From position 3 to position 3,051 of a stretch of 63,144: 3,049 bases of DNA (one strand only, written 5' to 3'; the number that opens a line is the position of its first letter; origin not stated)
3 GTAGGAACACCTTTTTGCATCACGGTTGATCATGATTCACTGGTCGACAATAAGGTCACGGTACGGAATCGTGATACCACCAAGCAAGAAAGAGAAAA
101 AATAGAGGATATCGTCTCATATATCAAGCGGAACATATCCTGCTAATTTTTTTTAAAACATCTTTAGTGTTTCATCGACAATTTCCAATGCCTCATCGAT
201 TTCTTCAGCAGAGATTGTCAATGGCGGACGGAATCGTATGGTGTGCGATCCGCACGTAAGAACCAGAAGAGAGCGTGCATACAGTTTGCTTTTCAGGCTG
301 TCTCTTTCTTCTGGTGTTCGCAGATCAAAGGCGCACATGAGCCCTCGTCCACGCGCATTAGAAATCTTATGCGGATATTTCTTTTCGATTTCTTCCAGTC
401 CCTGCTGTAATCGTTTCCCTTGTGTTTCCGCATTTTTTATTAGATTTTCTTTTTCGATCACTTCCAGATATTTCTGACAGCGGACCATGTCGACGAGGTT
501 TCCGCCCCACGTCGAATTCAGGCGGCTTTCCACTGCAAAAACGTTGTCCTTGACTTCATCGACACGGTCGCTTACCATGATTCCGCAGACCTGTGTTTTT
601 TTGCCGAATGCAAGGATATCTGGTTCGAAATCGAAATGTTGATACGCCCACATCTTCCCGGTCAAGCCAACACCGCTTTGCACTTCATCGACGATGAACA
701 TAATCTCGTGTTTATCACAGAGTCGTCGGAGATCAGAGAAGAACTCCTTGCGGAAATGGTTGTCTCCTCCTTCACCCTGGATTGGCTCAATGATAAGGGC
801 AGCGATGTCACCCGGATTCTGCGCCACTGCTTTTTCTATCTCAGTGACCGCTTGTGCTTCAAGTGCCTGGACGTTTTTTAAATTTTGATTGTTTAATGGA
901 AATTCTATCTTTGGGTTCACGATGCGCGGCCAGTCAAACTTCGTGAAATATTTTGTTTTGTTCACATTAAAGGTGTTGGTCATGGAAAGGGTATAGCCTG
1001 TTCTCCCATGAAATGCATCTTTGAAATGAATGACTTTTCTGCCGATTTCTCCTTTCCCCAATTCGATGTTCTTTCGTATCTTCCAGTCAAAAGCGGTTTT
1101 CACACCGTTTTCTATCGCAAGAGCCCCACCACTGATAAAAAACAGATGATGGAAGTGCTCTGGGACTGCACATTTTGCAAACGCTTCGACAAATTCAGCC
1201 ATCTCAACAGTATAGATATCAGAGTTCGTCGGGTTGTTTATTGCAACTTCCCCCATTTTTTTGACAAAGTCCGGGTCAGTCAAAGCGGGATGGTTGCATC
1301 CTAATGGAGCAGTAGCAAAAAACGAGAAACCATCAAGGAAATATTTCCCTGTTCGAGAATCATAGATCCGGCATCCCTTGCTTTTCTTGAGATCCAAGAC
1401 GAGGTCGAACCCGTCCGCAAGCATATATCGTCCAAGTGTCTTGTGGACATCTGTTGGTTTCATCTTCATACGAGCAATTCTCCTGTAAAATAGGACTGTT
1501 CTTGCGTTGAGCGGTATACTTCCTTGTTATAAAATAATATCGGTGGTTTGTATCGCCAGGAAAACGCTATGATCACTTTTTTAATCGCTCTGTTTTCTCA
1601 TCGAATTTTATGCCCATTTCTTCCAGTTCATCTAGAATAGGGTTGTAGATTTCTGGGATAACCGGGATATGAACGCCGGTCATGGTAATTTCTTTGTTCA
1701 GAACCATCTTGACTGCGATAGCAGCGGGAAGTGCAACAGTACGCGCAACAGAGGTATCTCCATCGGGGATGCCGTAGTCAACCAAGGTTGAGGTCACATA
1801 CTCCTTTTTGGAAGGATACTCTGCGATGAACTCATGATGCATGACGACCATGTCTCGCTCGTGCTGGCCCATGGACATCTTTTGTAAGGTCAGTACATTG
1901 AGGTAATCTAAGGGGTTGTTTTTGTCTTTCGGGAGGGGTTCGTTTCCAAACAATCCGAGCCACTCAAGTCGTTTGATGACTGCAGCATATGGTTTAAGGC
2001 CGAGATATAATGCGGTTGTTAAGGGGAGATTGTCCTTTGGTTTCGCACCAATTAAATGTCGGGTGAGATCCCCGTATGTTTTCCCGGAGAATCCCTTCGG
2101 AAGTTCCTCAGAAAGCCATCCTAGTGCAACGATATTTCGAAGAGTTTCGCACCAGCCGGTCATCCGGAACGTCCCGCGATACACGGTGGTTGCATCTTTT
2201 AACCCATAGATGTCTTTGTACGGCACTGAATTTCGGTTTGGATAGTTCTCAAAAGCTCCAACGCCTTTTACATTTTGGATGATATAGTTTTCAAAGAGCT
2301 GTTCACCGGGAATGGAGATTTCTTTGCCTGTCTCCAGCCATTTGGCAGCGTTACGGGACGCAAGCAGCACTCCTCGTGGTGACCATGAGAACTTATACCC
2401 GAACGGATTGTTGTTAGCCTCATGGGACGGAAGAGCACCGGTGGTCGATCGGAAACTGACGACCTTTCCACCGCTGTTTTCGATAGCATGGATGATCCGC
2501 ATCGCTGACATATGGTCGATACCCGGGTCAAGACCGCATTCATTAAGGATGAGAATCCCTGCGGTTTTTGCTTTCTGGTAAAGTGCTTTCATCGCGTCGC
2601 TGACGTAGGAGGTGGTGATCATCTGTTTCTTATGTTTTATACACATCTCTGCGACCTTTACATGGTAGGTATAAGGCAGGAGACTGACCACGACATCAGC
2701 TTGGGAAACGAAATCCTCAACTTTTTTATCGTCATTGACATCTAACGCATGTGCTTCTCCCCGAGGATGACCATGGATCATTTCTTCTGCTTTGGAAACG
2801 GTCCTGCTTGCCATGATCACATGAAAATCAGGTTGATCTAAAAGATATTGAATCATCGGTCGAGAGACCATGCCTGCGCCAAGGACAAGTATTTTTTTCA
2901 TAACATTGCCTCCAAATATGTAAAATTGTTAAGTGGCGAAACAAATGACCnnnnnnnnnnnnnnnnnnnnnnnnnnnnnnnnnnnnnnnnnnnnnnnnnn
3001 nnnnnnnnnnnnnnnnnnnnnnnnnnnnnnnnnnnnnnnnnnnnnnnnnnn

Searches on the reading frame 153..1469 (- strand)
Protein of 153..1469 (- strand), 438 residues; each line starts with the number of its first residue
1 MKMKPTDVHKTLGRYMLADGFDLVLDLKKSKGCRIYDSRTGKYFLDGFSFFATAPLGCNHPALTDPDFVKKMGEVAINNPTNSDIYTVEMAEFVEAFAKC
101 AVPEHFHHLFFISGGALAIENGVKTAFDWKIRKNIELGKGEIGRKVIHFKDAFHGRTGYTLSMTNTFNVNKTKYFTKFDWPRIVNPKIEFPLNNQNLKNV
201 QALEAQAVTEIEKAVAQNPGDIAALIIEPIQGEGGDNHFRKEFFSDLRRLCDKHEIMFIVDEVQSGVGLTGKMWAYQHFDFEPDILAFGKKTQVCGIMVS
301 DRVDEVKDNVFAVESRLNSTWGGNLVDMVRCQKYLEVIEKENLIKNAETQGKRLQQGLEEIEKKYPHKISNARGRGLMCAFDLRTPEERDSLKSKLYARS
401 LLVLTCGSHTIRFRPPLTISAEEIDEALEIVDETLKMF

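Call 13: search_protein_families(library=pfam, proteins=[window:153-1469:-], max_evalue=0.0001)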
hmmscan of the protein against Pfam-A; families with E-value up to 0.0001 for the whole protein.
window:153-1469:- (438 aa): 1 family
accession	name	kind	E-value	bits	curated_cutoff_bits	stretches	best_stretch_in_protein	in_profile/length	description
PF00202.27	Aminotran_3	-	1.8e-87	294.1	30.5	1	24-434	10-402/403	Aminotransferase class-III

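Call 73: find_encoding_contigs(protein=window:153-1469:-, flank=10000, max_places=1)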
Protein window:153-1469:- (438 aa): 4 contigs read that carry it; 1 place shown.
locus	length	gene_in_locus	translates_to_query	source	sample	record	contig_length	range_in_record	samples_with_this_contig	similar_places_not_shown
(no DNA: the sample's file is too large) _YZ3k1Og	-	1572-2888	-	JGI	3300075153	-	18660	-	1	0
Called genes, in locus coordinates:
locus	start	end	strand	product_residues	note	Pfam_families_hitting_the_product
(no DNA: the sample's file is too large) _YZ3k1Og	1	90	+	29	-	?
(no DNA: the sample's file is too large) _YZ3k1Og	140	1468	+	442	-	PF01113:DapB_N (faint), PF01488:Shikimate_DH (weak), PF03435:Sacchrp_dh_NADP, PF13460:NAD_binding_10 (weak), PF16653:Sacchrp_dh_C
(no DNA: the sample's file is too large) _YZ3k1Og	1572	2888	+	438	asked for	PF00202:Aminotran_3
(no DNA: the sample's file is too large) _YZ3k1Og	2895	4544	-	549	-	PF00587:tRNA-synt_2b, PF03129:HGTP_anticodon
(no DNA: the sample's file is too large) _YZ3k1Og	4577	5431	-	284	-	PF00571:CBS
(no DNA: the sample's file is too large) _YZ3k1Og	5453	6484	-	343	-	PF01979:Amidohydro_1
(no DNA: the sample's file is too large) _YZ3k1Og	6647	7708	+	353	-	PF01380:SIS, PF10432:bact-PGI_C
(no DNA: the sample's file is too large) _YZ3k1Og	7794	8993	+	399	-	-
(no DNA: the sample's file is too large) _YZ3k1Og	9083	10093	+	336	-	PF02926:THUMP (weak), PF01555:N6_N4_Mtase (faint), PF01170:UPF0020, PF11599:AviRa (faint), PF09445:Methyltransf_15 (faint), PF13847:Methyltransf_31, PF08241:Methyltransf_11 (weak), PF13649:Methyltransf_25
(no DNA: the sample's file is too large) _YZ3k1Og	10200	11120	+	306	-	PF23023:Anti-Pycsar_Apyc1, PF00753:Lactamase_B, PF13691:Lactamase_B_4 (weak), PF12706:Lactamase_B_2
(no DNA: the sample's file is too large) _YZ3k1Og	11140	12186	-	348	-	PF00365:PFK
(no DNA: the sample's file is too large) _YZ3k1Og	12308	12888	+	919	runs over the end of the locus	PF00690:Cation_ATPase_N, PF00122:E1-E2_ATPase, PF13246:Cation_ATPase, PF00702:Hydrolase, PF08282:Hydrolase_3 (weak), PF00689:Cation_ATPase_C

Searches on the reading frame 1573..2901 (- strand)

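Call 13: search_protein_families(library=pfam, proteins=[window:1573-2901:-], max_evalue=0.0001)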
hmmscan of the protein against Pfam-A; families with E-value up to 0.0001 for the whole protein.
window:1573-2901:- (442 aa): 6 families
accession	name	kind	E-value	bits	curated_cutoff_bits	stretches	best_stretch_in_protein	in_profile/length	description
PF16653.10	Sacchrp_dh_C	-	2.7e-77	260.9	31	1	123-431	1-265/265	Saccharopine dehydrogenase C-terminal domain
PF03435.24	Sacchrp_dh_NADP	-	2.5e-25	89.7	25.1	1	4-118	1-128/129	Saccharopine dehydrogenase NADP binding domain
PF01488.26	Shikimate_DH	-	3.7e-07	30.7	24.3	1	2-73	13-81/138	Shikimate / quinate 5-dehydrogenase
PF13460.12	NAD_binding_10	-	8.7e-07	29.4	27.2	1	9-190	3-132/184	NAD(P)H-binding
PF01113.26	DapB_N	-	2.3e-05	24.9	25.6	1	3-118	2-120/124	Dihydrodipicolinate reductase, N-terminus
PF01118.30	Semialdhyde_dh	-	4.8e-05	24.2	26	1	3-98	1-97/121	Semialdehyde dehydrogenase, NAD binding domain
